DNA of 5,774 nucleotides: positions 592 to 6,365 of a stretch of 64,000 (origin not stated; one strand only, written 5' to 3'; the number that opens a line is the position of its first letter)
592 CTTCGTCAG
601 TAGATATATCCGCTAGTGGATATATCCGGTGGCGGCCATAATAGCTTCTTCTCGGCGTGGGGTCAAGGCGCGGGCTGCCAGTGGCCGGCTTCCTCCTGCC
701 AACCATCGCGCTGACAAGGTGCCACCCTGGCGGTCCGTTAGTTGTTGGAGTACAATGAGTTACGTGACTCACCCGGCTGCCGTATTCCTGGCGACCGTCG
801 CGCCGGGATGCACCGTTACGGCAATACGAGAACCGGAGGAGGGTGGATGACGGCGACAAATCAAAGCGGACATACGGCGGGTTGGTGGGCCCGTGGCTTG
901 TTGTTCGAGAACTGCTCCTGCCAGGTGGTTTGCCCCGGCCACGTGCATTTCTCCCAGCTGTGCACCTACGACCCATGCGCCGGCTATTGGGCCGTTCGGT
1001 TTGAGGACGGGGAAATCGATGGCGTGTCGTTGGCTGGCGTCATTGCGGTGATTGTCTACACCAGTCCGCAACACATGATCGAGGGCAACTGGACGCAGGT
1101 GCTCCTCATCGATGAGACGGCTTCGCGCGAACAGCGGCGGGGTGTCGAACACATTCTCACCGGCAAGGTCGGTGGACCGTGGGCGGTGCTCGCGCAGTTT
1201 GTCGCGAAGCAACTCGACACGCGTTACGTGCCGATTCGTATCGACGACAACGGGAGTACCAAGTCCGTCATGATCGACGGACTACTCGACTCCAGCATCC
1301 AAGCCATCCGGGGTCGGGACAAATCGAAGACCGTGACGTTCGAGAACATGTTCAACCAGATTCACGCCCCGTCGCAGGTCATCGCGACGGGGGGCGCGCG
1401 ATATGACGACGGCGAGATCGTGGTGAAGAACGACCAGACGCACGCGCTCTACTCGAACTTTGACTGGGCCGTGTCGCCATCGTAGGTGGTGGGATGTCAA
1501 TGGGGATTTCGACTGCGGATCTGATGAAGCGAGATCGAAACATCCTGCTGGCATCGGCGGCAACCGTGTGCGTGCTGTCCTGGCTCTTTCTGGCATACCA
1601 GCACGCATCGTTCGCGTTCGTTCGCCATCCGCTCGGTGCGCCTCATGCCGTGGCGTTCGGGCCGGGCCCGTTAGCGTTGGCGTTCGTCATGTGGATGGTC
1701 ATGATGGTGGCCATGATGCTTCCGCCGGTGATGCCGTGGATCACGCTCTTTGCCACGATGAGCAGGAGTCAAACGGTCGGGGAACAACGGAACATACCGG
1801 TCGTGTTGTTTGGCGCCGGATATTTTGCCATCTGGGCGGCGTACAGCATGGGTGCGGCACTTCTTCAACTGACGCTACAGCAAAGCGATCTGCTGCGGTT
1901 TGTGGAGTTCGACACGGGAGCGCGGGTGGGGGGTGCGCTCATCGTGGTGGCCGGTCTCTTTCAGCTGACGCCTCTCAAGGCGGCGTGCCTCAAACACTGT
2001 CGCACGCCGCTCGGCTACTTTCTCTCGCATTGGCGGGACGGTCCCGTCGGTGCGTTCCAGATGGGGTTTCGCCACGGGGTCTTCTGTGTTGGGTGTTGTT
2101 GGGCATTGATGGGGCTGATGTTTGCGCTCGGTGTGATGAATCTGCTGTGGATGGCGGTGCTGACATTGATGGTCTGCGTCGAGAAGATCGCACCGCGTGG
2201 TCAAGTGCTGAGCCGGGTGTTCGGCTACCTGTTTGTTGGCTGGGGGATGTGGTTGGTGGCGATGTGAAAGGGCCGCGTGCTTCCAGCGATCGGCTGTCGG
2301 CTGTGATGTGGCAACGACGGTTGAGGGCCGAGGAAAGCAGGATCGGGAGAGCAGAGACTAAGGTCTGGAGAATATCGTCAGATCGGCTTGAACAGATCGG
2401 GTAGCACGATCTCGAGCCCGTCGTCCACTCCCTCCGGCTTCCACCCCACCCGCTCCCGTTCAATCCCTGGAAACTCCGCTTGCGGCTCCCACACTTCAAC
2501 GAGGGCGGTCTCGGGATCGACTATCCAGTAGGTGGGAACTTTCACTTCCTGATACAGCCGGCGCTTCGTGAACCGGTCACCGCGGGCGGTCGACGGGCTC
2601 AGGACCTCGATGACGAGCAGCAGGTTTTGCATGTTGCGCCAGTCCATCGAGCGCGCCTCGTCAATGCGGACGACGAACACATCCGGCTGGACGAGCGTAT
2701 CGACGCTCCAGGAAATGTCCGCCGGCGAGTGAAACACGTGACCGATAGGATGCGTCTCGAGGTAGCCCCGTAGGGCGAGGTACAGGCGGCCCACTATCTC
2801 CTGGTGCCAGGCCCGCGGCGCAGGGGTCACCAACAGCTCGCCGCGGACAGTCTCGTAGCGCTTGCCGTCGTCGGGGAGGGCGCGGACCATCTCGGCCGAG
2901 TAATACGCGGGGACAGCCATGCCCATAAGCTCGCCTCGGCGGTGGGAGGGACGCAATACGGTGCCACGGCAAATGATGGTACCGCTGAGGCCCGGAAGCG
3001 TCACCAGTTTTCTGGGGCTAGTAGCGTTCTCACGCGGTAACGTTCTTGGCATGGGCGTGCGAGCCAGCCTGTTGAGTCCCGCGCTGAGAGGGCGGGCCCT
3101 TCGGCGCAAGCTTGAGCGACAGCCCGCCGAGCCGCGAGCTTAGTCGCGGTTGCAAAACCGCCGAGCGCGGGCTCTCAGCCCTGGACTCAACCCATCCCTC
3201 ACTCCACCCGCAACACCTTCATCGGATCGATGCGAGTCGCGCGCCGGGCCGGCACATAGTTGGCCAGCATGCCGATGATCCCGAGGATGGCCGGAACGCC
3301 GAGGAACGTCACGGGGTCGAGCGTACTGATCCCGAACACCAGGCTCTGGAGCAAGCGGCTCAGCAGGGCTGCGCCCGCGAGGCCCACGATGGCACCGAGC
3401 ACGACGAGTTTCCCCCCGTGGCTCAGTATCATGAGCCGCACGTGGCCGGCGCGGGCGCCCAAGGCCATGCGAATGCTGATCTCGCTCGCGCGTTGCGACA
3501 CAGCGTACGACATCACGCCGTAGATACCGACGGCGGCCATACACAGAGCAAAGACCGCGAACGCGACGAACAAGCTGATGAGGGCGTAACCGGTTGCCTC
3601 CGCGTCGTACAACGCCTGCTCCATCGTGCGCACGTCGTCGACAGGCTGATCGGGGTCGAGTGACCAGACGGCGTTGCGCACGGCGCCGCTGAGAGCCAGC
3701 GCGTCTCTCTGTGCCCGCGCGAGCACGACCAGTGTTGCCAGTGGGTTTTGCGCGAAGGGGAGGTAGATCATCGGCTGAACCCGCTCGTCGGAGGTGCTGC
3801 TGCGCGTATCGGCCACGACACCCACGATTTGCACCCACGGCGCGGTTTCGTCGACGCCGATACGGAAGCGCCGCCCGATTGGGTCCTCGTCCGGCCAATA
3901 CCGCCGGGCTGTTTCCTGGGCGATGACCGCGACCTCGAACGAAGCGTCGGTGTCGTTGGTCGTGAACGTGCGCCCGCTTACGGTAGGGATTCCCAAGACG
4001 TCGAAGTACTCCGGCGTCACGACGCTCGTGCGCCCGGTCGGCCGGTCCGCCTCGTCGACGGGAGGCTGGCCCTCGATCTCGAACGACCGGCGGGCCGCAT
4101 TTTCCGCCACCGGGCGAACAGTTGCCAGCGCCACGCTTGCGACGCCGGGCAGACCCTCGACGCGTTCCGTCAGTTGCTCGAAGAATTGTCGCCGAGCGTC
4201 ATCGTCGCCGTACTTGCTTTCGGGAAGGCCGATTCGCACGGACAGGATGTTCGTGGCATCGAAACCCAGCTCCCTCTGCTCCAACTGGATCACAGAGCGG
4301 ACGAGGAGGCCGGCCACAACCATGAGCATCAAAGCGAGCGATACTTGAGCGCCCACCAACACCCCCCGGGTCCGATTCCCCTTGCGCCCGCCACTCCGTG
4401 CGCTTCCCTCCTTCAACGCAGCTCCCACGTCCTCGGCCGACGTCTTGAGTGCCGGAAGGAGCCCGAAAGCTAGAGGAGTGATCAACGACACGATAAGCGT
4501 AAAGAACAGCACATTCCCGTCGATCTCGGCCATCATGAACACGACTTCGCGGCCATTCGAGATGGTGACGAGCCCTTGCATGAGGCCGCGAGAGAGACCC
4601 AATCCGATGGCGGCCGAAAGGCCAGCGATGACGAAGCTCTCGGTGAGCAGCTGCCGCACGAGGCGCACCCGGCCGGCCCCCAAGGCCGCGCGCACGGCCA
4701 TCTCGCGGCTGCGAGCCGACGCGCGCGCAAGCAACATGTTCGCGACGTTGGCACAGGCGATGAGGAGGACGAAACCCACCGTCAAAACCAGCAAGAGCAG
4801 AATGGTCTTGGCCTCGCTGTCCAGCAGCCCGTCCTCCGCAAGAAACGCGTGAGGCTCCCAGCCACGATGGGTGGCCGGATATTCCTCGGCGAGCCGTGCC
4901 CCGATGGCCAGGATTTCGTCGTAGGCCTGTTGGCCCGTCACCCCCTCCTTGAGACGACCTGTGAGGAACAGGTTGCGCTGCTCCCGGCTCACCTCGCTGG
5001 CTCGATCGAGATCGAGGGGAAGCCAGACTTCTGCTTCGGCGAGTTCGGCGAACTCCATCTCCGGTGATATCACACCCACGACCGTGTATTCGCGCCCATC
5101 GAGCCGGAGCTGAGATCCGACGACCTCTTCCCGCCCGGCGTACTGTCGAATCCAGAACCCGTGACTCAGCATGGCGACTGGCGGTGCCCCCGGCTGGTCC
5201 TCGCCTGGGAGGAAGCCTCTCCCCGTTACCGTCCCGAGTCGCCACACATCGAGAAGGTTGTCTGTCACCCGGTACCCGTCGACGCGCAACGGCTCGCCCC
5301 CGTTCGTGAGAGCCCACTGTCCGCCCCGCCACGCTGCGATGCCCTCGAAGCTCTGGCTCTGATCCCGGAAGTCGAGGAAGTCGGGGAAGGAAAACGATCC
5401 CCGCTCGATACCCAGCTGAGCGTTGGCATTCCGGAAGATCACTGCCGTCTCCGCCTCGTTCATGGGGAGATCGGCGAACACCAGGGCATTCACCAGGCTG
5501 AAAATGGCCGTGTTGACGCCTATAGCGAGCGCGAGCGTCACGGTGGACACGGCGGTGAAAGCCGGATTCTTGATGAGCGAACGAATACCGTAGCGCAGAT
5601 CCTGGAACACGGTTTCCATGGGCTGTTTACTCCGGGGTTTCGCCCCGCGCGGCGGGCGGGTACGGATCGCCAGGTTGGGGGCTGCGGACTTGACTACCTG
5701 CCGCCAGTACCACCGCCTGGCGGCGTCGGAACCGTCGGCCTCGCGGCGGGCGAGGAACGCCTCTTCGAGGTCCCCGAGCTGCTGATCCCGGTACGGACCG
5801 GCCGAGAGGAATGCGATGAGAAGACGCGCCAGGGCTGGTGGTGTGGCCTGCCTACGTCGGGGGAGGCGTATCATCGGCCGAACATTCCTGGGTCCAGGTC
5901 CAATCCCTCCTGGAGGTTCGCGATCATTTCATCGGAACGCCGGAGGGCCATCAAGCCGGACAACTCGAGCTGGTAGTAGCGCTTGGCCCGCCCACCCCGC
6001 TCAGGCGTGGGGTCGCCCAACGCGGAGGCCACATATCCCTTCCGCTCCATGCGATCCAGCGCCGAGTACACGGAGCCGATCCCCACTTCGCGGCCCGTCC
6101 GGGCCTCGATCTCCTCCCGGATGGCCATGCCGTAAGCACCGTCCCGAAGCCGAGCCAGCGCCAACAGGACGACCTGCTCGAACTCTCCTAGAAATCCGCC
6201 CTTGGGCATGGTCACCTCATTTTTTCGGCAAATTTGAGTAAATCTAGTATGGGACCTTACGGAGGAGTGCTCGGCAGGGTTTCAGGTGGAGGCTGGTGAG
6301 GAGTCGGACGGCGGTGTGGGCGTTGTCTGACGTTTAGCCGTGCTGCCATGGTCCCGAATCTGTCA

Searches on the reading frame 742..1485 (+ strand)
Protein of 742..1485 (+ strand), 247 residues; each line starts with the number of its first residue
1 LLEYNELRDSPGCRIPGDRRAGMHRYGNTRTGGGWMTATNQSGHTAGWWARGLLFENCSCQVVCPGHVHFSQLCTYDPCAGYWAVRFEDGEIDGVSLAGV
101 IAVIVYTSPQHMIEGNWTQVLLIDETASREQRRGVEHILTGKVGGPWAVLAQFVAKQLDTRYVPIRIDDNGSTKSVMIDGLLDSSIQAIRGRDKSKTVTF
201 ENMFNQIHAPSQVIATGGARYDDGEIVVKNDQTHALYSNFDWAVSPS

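Call 15: search_protein_families(library=pfam, proteins=[window:742-1485:+], max_evalue=0.001)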
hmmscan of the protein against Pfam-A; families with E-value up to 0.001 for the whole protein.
window:742-1485:+ (247 aa): 1 family
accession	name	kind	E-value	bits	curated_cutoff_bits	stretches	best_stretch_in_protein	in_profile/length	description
PF07040.16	DUF1326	-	3.7e-39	135.1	25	1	56-228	1-171/177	Protein of unknown function (DUF1326)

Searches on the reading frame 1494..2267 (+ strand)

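Call 15: search_protein_families(library=pfam, proteins=[window:1494-2267:+], max_evalue=0.001)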
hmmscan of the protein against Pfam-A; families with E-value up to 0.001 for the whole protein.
window:1494-2267:+ (257 aa): 1 family
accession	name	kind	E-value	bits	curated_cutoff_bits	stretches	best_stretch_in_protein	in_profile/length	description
PF09948.15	PpoB2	-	1.5e-64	217.9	28.7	1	64-253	1-187/188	Copper chaperone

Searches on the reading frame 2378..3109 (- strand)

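Call 15: search_protein_families(library=pfam, proteins=[window:2378-3109:-], max_evalue=0.001)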
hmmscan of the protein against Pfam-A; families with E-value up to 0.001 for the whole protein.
window:2378-3109:- (243 aa): 1 family
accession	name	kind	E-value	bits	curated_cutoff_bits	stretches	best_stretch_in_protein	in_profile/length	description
PF05685.18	Uma2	-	3.8e-31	108.3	27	1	75-210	4-142/172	Putative restriction endonuclease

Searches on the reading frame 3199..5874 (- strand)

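Call 15: search_protein_families(library=pfam, proteins=[window:3199-5874:-], max_evalue=0.001)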
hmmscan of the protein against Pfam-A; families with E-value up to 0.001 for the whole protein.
window:3199-5874:- (891 aa): 2 families
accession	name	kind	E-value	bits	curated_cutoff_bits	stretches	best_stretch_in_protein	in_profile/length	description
PF12704.14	MacB_PCD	-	4.6e-36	125.5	27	2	107-323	1-206/207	MacB-like periplasmic core domain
PF02687.27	FtsX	-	8.6e-22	77.9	25.5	2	771-884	2-120/120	FtsX-like permease C-terminal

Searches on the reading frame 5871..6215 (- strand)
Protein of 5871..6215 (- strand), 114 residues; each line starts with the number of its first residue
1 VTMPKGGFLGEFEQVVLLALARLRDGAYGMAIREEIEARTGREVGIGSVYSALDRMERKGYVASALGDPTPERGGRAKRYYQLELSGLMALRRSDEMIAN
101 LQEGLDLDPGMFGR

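Call 15: search_protein_families(library=pfam, proteins=[window:5871-6215:-], max_evalue=0.001)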
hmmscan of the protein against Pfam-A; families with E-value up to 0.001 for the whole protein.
window:5871-6215:- (114 aa): 1 family
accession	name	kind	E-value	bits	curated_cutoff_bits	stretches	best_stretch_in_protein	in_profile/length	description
PF03551.20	PadR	-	2e-11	44.1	27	1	20-91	4-73/75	Transcriptional regulator PadR-like family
